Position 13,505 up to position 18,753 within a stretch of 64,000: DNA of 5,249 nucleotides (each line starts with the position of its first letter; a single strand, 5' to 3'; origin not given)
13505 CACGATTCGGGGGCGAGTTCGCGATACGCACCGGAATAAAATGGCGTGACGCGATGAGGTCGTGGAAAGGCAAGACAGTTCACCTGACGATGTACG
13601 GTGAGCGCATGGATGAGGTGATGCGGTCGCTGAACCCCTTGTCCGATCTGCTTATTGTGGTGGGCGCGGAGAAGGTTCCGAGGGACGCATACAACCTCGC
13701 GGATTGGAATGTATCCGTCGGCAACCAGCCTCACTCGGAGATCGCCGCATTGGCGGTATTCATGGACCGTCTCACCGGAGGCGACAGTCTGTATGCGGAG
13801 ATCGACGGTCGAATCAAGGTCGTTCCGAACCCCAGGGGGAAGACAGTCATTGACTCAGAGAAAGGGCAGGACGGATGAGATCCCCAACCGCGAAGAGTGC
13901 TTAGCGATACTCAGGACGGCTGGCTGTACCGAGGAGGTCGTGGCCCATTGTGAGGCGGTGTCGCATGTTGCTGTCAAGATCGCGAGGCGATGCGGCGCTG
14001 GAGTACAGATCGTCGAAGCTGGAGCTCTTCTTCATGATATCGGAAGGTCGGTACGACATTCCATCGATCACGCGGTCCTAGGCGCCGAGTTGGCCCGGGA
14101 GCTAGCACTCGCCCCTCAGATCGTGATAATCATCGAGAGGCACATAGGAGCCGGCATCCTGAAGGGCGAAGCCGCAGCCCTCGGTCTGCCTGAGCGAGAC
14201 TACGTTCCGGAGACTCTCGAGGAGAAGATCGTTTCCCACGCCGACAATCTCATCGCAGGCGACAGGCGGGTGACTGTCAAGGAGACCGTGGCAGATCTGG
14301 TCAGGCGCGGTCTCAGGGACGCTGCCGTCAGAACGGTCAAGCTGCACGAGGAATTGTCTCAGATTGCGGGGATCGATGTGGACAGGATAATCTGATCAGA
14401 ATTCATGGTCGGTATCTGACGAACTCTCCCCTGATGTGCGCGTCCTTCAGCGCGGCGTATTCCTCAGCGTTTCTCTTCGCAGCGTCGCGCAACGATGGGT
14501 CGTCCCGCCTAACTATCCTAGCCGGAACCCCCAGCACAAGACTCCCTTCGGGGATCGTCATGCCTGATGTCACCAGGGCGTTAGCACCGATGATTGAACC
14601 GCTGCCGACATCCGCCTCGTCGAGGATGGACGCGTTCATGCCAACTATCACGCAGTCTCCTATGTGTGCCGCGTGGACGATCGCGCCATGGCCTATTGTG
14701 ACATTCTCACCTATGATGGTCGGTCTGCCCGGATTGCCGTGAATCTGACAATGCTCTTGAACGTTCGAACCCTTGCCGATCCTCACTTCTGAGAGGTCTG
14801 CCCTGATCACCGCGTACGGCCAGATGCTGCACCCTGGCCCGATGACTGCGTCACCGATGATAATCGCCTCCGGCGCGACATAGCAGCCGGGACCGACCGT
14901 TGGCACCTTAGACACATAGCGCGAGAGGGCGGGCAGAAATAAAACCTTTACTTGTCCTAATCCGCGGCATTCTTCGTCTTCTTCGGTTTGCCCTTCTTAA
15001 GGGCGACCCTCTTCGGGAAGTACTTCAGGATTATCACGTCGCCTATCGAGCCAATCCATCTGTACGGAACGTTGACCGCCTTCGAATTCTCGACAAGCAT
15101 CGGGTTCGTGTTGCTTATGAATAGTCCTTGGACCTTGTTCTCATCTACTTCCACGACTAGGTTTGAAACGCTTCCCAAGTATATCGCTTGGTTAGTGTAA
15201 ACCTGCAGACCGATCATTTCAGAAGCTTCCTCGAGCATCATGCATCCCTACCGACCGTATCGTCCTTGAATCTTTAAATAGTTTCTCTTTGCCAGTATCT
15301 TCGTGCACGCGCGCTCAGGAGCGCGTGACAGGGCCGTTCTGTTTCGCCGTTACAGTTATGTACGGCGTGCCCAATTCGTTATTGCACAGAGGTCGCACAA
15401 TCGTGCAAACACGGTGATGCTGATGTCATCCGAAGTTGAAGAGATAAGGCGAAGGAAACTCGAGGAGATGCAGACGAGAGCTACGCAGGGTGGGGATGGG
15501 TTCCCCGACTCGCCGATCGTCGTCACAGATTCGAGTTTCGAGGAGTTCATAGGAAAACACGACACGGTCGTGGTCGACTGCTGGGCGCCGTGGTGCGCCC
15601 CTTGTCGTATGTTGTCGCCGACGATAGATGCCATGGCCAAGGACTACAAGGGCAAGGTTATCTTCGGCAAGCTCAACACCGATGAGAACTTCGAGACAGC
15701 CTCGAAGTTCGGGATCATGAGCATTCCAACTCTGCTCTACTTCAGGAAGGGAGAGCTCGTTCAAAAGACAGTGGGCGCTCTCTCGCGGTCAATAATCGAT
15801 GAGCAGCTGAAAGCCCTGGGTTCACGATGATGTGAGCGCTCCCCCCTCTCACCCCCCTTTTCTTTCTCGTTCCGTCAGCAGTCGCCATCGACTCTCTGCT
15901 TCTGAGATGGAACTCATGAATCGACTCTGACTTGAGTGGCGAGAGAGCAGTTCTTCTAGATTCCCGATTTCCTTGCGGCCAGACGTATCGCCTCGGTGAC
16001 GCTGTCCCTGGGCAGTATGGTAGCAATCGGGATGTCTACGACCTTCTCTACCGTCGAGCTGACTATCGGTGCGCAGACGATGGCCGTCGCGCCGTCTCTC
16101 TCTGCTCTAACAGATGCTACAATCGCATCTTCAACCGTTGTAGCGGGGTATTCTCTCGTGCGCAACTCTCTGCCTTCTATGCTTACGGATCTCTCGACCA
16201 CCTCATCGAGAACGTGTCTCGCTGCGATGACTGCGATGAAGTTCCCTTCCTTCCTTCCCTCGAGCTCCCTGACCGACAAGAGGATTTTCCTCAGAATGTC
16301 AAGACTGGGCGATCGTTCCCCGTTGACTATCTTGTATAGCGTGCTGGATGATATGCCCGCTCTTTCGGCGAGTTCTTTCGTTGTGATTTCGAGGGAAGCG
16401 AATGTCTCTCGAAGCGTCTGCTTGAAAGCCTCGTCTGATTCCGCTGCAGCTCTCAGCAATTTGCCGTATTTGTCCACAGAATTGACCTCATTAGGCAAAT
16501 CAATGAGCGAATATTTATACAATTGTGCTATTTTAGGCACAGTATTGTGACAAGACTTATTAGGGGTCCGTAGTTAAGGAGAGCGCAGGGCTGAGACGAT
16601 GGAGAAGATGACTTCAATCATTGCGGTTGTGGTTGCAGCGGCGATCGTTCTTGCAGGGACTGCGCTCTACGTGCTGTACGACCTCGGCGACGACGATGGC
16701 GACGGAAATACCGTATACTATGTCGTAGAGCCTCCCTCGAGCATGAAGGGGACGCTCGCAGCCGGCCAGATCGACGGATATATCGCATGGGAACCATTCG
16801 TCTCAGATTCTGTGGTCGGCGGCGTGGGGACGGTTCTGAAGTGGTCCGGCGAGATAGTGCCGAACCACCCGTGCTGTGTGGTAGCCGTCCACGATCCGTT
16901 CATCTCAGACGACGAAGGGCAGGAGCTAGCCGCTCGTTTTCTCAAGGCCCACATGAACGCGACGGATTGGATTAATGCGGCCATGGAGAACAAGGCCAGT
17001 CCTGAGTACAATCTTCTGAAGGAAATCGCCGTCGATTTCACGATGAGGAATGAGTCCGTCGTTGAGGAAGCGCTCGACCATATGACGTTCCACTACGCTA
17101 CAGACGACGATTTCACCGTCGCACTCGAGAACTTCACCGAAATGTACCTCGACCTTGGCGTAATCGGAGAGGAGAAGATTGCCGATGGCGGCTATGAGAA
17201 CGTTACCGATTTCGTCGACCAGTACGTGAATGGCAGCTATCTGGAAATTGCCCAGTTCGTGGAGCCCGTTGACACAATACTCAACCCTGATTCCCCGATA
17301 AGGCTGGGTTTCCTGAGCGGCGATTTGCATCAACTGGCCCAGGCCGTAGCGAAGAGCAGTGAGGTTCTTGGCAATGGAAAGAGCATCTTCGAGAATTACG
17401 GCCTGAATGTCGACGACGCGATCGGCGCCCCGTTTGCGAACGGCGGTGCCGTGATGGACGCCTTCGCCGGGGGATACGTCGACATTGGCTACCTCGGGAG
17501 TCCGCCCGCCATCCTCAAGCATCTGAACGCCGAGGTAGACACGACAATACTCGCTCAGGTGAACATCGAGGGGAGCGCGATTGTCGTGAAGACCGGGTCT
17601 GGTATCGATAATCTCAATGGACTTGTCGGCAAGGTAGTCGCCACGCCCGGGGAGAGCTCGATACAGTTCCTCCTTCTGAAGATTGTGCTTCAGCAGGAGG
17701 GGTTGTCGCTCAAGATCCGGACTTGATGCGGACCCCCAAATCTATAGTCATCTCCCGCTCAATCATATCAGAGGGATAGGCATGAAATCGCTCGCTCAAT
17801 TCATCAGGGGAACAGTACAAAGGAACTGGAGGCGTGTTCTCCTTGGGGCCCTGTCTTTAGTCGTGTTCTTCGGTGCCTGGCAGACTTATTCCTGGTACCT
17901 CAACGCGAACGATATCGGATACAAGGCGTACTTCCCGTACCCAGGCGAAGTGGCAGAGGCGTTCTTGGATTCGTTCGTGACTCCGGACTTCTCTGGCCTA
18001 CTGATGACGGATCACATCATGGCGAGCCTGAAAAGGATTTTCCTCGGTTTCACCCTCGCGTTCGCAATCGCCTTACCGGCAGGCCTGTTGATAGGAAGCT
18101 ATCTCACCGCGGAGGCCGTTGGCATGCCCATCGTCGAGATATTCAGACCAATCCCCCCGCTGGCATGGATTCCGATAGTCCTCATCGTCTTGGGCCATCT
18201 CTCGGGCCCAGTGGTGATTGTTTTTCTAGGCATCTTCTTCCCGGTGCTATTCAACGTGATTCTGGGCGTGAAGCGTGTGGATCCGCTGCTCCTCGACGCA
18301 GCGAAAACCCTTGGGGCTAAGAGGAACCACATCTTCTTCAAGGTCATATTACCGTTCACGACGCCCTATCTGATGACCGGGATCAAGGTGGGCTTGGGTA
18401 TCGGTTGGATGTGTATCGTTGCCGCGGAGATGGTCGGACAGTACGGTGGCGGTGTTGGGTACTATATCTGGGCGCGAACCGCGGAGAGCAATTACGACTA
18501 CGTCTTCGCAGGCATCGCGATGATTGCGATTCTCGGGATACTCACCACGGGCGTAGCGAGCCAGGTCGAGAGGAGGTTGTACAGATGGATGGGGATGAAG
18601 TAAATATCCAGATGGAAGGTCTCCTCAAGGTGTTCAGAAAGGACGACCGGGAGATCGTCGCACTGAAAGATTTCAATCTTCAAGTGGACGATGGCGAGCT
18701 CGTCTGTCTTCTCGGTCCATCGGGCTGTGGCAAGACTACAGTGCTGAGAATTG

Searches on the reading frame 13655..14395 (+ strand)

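Call 39: search_protein_families(library=pfam, proteins=[window:13655-14395:+], max_evalue=0.00001)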
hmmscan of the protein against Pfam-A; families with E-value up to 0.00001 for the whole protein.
window:13655-14395:+ (246 aa): 1 family
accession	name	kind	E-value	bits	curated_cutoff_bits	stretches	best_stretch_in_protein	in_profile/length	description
PF01966.28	HD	-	3.8e-14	53.4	22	1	96-201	2-115/116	HD domain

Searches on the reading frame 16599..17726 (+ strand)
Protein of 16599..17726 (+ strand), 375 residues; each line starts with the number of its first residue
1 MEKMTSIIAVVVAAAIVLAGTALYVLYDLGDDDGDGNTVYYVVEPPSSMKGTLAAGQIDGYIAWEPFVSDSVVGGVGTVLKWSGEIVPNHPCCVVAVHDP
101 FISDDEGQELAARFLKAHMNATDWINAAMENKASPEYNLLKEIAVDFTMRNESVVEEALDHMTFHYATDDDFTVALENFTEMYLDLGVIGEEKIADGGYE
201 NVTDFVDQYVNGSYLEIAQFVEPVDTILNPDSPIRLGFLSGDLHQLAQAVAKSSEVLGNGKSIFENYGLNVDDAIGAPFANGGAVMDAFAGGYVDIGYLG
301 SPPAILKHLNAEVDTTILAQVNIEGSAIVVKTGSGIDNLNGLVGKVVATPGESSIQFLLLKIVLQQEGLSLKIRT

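Call 39: search_protein_families(library=pfam, proteins=[window:16599-17726:+], max_evalue=0.00001)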
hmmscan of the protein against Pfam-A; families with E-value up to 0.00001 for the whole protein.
window:16599-17726:+ (375 aa): 3 families
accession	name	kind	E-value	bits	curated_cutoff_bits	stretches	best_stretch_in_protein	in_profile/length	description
PF13379.11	NMT1_2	-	4e-26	92.8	24.7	2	36-133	151-245/252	NMT1-like family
PF12974.12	Phosphonate-bd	-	3.5e-07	30.3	27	1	280-371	37-133/242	ABC transporter, phosphonate, periplasmic substrate-binding protein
PF09084.16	NMT1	-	6.8e-07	29.8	20.5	0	263-371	15-119/216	NMT1/THI5 like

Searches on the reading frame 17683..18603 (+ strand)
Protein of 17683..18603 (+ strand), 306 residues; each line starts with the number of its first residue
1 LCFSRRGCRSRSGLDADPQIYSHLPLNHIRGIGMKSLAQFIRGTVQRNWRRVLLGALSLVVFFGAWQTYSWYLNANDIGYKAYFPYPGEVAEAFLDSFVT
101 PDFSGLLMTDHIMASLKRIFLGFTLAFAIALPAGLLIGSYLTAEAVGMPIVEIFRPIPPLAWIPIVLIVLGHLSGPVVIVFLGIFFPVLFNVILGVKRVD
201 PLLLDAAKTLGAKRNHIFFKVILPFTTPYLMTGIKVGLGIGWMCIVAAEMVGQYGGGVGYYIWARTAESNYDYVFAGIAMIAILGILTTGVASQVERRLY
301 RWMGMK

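Call 40: search_protein_families(library=pfam, proteins=[window:17683-18603:+], max_evalue=0.00001)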
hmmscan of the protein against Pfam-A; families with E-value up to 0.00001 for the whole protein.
window:17683-18603:+ (306 aa): 1 family
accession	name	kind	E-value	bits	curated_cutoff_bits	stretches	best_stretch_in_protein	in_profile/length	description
PF00528.27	BPD_transp_1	-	6e-23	82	26.4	1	131-299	2-182/184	Binding-protein-dependent transport system inner membrane component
